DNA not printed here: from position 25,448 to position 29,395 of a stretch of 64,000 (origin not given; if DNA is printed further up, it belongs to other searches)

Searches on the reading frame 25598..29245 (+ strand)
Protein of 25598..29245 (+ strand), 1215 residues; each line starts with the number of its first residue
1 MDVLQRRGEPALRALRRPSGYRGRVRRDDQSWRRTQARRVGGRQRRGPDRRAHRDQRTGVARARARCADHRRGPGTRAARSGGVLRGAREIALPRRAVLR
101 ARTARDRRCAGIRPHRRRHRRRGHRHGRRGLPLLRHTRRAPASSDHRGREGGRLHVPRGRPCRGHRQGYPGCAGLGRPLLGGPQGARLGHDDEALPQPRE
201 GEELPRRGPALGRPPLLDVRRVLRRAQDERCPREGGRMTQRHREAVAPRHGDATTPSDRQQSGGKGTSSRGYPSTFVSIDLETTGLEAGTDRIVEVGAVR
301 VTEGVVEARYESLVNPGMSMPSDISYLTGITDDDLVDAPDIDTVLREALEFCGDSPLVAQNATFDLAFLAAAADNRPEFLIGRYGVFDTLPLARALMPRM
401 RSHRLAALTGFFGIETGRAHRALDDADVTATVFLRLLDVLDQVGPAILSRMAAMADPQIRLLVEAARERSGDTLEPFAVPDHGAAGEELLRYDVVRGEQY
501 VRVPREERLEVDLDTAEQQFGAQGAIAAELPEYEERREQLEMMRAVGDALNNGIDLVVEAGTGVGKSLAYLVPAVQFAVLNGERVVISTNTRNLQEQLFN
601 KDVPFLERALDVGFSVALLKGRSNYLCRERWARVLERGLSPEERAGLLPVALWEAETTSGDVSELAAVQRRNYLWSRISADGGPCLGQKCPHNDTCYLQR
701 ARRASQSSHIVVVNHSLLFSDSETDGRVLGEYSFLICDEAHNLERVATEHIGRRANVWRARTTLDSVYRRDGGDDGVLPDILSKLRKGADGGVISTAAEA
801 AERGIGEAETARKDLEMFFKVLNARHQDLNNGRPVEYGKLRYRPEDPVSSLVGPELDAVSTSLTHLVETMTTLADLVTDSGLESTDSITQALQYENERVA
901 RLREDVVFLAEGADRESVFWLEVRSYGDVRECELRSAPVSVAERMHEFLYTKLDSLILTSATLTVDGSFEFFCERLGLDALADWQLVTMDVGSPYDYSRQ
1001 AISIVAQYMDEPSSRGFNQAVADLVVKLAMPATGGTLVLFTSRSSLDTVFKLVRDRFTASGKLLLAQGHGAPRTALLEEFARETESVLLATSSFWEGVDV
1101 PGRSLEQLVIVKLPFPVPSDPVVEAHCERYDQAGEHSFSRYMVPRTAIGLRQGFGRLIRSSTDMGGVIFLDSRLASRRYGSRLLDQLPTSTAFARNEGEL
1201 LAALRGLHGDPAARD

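Call 95: search_protein_families(library=pfam, proteins=[window:25598-29245:+], max_evalue=0.0001)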
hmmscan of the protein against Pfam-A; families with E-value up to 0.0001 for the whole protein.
window:25598-29245:+ (1215 aa): 5 families
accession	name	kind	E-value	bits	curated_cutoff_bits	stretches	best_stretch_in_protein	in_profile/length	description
PF13307.12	Helicase_C_2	-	6e-42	144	25.3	1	1027-1189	3-169/170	Helicase C-terminal domain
PF00929.31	RNase_T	-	1e-28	101.4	24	1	277-433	1-164/164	Exonuclease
PF00270.35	DEAD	-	6.9e-12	45.8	26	1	548-607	10-70/167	DEAD/DEAH box helicase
PF16473.11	Rv2179c-like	-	2.4e-05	24.6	27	1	277-433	3-173/177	3'-5' exoribonuclease Rv2179c-like domain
PF04851.21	ResIII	-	8.6e-05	22.9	22.5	0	702-745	93-139/164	Type III restriction enzyme, res subunit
